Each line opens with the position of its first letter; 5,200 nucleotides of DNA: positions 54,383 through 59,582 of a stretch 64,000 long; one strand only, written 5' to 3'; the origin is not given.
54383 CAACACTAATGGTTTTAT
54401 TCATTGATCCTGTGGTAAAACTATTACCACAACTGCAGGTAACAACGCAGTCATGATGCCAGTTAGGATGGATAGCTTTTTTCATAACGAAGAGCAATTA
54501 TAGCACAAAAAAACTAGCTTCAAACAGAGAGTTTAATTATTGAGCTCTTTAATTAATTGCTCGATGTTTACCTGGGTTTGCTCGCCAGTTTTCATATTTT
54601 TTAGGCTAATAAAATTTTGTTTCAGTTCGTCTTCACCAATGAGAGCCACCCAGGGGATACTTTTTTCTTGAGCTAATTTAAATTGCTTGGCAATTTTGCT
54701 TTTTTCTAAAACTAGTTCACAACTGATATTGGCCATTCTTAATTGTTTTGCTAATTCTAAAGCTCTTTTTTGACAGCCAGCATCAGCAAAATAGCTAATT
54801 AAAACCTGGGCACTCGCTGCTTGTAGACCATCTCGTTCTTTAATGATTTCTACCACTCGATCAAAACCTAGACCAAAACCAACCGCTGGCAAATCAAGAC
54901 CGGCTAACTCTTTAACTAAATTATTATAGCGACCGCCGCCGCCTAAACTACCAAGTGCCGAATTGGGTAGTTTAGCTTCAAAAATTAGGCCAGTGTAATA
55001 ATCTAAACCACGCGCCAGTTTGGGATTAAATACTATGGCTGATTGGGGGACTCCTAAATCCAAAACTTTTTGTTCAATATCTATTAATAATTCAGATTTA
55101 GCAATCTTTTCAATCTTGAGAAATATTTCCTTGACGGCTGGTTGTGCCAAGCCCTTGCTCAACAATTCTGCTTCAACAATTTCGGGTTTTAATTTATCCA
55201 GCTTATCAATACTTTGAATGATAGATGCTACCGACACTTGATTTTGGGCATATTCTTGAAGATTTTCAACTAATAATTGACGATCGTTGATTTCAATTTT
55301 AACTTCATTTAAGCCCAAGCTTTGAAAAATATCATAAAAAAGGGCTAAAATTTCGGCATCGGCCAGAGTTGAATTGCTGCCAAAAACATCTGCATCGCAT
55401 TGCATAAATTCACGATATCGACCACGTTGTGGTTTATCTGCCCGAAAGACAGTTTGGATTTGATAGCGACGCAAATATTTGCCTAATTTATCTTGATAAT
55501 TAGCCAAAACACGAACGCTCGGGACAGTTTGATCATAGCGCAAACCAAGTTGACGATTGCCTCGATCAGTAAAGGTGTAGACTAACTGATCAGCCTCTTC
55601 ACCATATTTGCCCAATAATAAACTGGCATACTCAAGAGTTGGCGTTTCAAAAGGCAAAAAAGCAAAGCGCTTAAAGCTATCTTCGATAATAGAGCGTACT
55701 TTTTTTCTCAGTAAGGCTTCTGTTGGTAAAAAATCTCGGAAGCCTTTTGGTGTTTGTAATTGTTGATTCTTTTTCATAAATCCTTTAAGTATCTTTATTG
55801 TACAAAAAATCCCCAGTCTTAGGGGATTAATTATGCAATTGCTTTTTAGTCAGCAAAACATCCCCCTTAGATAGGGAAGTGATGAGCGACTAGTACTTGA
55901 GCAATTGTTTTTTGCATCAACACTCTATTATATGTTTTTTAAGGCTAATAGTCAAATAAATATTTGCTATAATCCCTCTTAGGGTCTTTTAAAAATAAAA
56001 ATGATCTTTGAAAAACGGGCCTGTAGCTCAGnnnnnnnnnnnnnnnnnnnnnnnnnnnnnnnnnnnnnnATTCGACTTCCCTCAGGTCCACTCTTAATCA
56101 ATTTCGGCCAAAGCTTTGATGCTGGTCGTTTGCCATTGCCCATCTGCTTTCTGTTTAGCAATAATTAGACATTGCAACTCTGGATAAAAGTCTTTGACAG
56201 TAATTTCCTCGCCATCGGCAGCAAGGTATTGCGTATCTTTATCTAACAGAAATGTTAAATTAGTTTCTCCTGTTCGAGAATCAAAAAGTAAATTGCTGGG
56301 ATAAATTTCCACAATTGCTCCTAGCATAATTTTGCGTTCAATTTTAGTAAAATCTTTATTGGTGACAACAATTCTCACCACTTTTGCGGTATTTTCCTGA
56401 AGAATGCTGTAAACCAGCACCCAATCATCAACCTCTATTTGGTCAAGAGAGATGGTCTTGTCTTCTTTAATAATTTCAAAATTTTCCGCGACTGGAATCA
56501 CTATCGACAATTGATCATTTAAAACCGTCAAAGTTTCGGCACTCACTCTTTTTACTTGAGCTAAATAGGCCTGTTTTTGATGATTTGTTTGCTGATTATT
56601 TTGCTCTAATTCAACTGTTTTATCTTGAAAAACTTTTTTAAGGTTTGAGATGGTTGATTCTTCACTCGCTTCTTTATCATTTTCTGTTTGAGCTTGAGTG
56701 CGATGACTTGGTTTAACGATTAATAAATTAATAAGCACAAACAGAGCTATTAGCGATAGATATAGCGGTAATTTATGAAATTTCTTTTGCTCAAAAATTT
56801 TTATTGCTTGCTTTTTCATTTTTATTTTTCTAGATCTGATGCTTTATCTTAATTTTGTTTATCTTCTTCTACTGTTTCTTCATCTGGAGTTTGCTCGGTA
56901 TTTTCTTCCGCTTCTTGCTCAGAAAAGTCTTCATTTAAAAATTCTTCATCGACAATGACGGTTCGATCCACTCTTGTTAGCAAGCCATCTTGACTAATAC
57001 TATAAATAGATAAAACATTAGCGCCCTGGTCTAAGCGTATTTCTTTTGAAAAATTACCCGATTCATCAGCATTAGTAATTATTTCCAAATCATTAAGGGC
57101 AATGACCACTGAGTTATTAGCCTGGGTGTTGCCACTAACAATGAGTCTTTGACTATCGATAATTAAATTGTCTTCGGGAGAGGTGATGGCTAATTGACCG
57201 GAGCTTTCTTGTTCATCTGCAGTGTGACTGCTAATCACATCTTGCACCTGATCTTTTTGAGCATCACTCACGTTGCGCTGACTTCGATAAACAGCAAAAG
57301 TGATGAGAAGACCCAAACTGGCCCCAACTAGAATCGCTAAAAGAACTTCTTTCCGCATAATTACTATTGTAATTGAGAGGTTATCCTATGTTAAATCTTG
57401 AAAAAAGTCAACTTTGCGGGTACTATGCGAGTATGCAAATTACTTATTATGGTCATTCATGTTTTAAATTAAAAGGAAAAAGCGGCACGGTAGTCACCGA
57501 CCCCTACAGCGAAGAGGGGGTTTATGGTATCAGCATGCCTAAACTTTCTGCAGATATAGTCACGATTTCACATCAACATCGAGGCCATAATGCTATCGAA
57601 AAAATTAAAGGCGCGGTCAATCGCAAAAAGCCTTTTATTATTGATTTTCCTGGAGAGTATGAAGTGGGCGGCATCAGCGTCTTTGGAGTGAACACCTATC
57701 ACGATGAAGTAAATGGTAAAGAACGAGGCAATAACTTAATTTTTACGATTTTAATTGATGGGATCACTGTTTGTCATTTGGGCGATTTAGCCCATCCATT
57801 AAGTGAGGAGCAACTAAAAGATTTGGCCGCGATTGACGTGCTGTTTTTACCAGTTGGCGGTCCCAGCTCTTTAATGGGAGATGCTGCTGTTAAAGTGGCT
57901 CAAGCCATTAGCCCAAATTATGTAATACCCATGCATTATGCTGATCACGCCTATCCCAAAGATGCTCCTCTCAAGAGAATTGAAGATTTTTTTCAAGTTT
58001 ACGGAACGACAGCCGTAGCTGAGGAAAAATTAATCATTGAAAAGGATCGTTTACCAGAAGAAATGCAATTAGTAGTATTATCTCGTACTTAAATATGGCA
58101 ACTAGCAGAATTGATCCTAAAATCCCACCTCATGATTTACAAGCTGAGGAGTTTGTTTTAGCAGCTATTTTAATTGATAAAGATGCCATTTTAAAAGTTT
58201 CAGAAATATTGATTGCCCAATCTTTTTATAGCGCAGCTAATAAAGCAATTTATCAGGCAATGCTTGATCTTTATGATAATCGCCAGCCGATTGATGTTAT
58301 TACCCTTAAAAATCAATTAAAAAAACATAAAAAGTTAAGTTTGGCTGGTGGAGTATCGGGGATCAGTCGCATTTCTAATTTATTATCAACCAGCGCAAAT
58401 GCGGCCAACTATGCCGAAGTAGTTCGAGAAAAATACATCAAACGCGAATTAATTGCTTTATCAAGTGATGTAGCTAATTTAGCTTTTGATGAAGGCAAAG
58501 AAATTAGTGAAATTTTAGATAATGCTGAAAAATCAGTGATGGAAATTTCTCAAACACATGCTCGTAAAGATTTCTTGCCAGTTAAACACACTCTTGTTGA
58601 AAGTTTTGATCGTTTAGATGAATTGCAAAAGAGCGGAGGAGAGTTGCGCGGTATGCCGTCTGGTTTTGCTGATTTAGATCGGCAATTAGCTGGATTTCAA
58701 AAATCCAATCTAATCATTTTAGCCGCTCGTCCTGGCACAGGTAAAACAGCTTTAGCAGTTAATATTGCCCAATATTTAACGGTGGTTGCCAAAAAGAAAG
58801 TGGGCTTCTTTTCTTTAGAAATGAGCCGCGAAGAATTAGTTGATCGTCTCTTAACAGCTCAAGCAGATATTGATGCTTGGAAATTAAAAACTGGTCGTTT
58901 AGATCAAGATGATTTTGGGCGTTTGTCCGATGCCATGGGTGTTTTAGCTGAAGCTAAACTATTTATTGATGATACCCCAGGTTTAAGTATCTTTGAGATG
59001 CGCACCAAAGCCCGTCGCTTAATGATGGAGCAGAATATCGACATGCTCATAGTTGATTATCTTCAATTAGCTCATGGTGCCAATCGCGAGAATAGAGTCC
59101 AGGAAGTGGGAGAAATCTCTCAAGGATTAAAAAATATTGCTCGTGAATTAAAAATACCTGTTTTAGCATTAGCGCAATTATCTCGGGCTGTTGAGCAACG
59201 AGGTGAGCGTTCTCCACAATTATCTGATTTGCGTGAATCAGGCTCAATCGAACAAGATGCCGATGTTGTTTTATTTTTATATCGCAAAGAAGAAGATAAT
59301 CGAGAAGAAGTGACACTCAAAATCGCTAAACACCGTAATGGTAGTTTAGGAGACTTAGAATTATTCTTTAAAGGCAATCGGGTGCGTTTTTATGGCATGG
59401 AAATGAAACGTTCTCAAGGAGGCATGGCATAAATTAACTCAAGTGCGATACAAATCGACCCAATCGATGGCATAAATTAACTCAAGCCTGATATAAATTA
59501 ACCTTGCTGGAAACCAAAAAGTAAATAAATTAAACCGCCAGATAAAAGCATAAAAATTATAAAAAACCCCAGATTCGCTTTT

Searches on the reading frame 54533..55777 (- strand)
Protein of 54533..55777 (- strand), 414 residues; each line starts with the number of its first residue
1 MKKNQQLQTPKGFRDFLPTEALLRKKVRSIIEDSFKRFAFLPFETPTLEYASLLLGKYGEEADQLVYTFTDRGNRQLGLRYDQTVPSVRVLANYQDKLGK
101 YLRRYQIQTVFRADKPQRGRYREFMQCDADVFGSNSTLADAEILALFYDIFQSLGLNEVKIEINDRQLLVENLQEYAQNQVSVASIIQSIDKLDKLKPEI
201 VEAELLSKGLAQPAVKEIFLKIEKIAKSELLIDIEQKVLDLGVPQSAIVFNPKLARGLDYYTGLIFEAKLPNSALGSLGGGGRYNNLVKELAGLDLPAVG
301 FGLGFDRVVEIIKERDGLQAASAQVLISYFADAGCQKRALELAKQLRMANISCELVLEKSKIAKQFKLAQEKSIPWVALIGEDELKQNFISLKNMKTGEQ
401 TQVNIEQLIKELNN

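Call 17: search_protein_families(library=pfam, proteins=[window:54533-55777:-], max_evalue=0.0001)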
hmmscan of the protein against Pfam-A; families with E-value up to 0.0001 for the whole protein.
window:54533-55777:- (414 aa): 6 families
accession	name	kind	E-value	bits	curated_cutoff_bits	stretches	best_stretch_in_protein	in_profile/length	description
PF13393.11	tRNA-synt_His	-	4.8e-37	128.3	25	1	12-307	1-307/308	Histidyl-tRNA synthetase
PF03129.25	HGTP_anticodon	-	3.9e-17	62.6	21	1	324-413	1-92/94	Anticodon binding domain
PF00587.30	tRNA-synt_2b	-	1.8e-09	38.3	29.3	1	67-164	1-104/179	tRNA synthetase class II core domain (G, H, P, S and T)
PF00152.25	tRNA-synt_2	-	1.4e-05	24.7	25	0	23-154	24-144/308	tRNA synthetases class II (D, K and N)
PF12745.12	HGTP_anticodon2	-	1.9e-05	24.8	24.4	1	324-412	7-100/261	Anticodon binding domain of tRNAs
PF01409.25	tRNA-synt_2d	-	2.9e-05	24.1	19.8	0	72-160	74-161/246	tRNA synthetases class II core domain (F)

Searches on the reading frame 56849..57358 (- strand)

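Call 17: search_protein_families(library=pfam, proteins=[window:56849-57358:-], max_evalue=0.0001)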
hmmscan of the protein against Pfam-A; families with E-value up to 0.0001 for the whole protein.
window:56849-57358:- (169 aa): 1 family
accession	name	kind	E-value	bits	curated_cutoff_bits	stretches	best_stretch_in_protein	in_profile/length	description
PF09136.16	Glucodextran_B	-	4.3e-10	39.8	27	1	55-137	2-82/83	Glucodextranase, domain B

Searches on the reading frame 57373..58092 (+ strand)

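Call 17: search_protein_families(library=pfam, proteins=[window:57373-58092:+], max_evalue=0.0001)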
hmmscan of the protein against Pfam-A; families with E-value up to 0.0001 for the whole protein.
window:57373-58092:+ (239 aa): 2 families
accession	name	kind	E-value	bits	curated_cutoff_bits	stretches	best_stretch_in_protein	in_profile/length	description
PF13483.12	Lactamase_B_3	-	7.3e-50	169.5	24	1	22-188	1-160/160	Beta-lactamase superfamily domain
PF12706.13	Lactamase_B_2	-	3.4e-06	27.2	27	1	90-189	90-200/200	Beta-lactamase superfamily domain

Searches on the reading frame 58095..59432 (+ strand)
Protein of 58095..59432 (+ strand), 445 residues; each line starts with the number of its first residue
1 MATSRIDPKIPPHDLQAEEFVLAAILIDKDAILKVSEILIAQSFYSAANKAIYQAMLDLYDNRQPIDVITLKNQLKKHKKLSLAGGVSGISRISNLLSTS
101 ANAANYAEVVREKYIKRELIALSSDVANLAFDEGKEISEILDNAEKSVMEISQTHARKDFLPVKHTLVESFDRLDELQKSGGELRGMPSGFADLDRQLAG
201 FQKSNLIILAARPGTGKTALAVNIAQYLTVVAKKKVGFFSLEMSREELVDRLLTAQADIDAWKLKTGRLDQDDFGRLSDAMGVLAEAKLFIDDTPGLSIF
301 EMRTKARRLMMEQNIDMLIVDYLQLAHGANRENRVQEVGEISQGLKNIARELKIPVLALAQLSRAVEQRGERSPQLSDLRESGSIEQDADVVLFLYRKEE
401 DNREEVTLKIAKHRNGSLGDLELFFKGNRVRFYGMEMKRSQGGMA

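Call 17: search_protein_families(library=pfam, proteins=[window:58095-59432:+], max_evalue=0.0001)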
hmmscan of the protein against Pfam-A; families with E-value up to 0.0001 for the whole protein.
window:58095-59432:+ (445 aa): 4 families
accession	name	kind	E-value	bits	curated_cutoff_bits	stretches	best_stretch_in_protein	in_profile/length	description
PF03796.21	DnaB_C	-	4.2e-97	325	27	1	186-432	1-253/255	DnaB-like helicase C terminal domain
PF00772.26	DnaB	-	5.1e-29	100.8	23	1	11-112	2-103/103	DnaB-like helicase N terminal domain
PF13481.12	AAA_25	-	1.3e-15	57.9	27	1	203-362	32-190/195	AAA domain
PF06745.19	ATPase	-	4.8e-05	23.3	26.6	0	188-416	2-208/231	KaiC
